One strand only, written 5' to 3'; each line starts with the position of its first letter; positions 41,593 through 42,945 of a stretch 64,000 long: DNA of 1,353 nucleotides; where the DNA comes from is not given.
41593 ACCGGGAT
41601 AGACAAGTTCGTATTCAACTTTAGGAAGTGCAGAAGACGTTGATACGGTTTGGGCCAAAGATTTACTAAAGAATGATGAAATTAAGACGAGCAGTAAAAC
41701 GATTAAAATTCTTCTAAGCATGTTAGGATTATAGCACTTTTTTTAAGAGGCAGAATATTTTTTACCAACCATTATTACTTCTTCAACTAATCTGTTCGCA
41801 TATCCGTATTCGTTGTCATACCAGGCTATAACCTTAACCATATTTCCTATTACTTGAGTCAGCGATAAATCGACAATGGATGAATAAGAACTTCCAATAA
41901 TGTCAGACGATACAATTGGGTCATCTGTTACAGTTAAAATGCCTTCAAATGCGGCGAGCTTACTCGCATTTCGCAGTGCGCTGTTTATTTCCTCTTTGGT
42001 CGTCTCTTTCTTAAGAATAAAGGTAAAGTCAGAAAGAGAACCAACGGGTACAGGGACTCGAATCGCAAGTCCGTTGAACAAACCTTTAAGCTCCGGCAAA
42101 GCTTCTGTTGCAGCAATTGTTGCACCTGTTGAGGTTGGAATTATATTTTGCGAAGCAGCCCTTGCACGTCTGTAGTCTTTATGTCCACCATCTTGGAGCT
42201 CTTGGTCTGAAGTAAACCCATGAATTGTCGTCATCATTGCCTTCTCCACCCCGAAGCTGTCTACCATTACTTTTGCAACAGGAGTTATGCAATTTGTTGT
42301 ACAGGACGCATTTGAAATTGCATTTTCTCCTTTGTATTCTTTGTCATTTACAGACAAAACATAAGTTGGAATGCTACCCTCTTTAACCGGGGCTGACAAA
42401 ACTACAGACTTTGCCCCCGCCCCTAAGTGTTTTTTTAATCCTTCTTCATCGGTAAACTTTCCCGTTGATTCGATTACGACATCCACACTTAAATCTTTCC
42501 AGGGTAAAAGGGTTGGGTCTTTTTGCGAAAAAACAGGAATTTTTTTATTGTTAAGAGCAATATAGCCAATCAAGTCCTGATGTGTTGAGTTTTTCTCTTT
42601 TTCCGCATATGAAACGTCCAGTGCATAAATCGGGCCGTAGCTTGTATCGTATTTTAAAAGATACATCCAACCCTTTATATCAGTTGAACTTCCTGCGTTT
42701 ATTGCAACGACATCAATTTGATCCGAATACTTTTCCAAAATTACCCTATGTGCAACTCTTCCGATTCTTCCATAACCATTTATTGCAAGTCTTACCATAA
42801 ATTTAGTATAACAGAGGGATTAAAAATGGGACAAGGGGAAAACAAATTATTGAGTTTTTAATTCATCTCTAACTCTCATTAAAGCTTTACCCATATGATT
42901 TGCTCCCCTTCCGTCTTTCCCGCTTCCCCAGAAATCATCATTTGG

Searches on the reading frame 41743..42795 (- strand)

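Call 100: search_protein_families(library=pfam, proteins=[window:41743-42795:-], max_evalue=0.001)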
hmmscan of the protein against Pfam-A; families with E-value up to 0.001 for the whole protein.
window:41743-42795:- (350 aa): 2 families
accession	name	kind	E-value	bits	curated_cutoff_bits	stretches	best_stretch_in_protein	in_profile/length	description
PF02800.25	Gp_dh_C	-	6.9e-55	185.4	24.4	1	170-326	1-158/158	Glyceraldehyde 3-phosphate dehydrogenase, C-terminal domain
PF00044.30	Gp_dh_N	-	3.4e-26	91.9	31.7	1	1-116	1-100/101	Glyceraldehyde 3-phosphate dehydrogenase, NAD binding domain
